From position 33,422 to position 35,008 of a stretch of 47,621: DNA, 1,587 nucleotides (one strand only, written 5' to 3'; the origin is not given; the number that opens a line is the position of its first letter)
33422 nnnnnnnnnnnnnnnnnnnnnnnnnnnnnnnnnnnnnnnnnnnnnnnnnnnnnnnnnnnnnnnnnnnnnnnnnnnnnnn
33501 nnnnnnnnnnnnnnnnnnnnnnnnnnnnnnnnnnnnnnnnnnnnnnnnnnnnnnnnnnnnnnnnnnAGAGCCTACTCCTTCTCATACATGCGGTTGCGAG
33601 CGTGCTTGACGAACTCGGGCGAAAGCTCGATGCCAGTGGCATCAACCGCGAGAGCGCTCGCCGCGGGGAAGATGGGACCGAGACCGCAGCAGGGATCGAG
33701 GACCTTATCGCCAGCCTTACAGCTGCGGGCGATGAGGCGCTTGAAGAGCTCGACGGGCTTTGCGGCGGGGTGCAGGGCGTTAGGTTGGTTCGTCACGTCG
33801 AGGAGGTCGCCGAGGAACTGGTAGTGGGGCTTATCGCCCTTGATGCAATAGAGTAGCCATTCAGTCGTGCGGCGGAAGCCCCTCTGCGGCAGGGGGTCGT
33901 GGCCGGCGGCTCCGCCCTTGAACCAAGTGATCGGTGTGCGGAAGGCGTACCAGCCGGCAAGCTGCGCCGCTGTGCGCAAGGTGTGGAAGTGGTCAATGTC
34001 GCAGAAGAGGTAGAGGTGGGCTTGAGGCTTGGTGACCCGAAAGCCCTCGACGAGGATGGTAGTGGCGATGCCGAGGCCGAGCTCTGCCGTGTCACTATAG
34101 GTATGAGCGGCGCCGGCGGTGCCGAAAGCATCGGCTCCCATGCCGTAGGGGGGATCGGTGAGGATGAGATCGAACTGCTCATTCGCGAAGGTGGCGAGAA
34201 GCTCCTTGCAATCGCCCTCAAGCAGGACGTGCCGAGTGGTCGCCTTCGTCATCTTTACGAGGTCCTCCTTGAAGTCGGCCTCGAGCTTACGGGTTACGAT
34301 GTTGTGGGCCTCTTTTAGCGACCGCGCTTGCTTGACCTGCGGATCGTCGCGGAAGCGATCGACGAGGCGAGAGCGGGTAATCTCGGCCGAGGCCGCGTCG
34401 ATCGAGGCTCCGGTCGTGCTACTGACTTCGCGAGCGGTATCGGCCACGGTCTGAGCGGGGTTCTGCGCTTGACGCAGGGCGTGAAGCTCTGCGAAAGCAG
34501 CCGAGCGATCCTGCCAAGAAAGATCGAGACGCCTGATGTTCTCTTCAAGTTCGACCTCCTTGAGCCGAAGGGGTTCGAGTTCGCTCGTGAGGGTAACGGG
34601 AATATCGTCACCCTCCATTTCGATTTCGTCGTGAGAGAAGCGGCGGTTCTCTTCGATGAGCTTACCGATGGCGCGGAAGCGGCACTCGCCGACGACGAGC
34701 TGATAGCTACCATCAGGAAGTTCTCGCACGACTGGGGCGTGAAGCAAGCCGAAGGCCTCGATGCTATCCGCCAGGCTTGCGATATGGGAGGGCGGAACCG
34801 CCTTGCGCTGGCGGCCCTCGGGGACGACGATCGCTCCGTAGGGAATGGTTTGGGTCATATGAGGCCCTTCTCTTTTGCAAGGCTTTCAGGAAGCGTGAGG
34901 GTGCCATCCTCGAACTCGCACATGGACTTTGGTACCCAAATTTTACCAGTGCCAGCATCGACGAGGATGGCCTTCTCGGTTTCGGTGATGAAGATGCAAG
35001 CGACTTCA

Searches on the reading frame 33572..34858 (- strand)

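Call 71: search_protein_families(library=ncbifam, proteins=[window:33572-34858:-], max_evalue=0.01)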
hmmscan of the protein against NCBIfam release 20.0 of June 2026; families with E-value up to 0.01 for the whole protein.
window:33572-34858:- (428 aa): 11 families
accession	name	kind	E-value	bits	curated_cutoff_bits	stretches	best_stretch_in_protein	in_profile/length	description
NF008572.0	PRK11524.1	equivalog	2.7e-14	53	292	2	363-424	195-256/294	adenine-specific DNA-methyltransferase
NF010253.0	PRK13699.1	subfamily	7.8e-13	48.6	244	1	212-424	4-205/226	DNA methyltransferase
NF050803.1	DnaMtaseCcrMCaul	equivalog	2.1e-12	46.7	830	1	359-426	182-249/350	adenine-specific DNA-methyltransferase CcrM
TIGR04285.1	nucleoid_noc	exception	2.9e-09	36.7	315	1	6-126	6-110/255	nucleoid occlusion protein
TIGR00180.1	parB_part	domain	2.2e-06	27.6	58.45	1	15-124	18-114/186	ParB/RepB/Spo0J family partition protein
TIGR03734.1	PRTRC_parB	hypoth_equivalog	1.3e-05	24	278.6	1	18-124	9-104/555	PRTRC system ParB family protein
TIGR01177.1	TIGR01177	hypoth_equivalog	3.3e-05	23.3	316.55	0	380-421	180-221/330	TIGR01177 family methyltransferase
NF043040.1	corrin_prot_MT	hypoth_equivalog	0.00047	19.7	180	1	372-427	30-86/216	corrinoid protein-associated methyltransferase CpaM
NF009358.0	PRK12713.1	equivalog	0.0034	16.9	595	1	163-241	20-96/339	flagellar rod assembly protein/muramidase FlgJ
NF010406.0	PRK13832.1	subfamily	0.0035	15.9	640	0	16-71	20-77/578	plasmid partitioning protein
TIGR02081.1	metW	equivalog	0.0097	15.5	189.5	0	374-421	5-53/194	methionine biosynthesis protein MetW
